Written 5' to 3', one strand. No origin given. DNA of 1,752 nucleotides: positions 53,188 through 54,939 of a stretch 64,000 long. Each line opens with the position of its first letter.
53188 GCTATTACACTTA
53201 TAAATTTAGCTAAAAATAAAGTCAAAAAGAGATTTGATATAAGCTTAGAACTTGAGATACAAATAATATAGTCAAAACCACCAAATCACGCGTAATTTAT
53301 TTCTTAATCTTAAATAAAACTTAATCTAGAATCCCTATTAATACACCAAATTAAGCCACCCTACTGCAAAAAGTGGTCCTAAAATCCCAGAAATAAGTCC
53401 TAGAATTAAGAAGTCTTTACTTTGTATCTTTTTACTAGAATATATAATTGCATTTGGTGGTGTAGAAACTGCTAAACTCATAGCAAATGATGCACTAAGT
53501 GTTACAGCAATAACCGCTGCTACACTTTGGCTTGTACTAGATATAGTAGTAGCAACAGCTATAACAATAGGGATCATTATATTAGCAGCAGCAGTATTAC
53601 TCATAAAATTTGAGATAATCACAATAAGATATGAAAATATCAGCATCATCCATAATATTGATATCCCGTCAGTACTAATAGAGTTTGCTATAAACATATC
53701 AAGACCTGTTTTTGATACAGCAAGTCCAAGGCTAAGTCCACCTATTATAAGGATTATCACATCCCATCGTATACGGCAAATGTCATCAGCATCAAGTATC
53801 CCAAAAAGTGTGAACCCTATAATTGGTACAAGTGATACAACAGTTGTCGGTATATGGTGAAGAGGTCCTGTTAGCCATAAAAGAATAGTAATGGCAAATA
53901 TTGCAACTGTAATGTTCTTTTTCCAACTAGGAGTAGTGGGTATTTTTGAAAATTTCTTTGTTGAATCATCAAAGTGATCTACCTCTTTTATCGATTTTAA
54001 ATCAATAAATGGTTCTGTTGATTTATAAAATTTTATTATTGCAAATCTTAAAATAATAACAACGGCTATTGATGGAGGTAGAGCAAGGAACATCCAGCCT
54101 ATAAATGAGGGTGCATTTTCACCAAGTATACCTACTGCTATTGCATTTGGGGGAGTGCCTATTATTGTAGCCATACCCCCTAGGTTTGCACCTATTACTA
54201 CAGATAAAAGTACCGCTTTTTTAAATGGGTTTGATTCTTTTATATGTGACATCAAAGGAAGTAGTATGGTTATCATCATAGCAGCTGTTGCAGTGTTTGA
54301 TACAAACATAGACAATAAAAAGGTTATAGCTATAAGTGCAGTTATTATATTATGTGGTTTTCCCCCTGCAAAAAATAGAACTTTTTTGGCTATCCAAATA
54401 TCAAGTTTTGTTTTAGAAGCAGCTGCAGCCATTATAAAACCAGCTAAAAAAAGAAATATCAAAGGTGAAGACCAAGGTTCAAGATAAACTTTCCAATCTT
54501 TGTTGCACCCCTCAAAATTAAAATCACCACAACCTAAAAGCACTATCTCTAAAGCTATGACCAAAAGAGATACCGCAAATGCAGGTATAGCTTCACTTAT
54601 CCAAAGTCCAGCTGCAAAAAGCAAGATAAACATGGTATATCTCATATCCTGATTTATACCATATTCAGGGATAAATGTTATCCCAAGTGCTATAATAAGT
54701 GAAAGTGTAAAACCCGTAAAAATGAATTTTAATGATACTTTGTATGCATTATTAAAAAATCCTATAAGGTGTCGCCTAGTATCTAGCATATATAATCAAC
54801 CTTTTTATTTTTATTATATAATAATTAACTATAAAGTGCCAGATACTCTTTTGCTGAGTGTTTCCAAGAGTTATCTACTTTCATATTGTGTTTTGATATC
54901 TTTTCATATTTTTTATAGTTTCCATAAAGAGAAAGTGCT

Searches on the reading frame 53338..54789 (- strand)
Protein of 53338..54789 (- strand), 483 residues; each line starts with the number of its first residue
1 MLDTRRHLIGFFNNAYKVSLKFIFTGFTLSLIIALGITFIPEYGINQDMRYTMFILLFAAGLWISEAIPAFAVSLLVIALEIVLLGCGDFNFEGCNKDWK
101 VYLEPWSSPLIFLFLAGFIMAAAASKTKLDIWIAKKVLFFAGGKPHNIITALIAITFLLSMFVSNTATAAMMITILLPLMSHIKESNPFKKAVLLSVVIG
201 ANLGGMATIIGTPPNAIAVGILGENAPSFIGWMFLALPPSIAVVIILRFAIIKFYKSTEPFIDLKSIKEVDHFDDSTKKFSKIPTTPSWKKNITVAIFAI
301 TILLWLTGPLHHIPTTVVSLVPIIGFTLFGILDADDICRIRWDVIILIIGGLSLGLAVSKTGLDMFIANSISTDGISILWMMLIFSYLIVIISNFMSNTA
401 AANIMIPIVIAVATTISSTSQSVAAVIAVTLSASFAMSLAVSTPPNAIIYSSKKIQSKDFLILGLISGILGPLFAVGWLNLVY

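Call 88: search_protein_families(library=pfam, proteins=[window:53338-54789:-], max_evalue=0.001)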
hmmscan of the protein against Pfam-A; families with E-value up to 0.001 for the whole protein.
window:53338-54789:- (483 aa): 2 families
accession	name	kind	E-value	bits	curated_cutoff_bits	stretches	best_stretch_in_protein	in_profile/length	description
PF03600.22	CitMHS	-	8.1e-49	167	31.9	1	62-429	3-335/336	Citrate transporter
PF00939.25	Na_sulph_symp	-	2.7e-40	139.2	27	1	27-473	7-456/472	Sodium:sulfate symporter transmembrane region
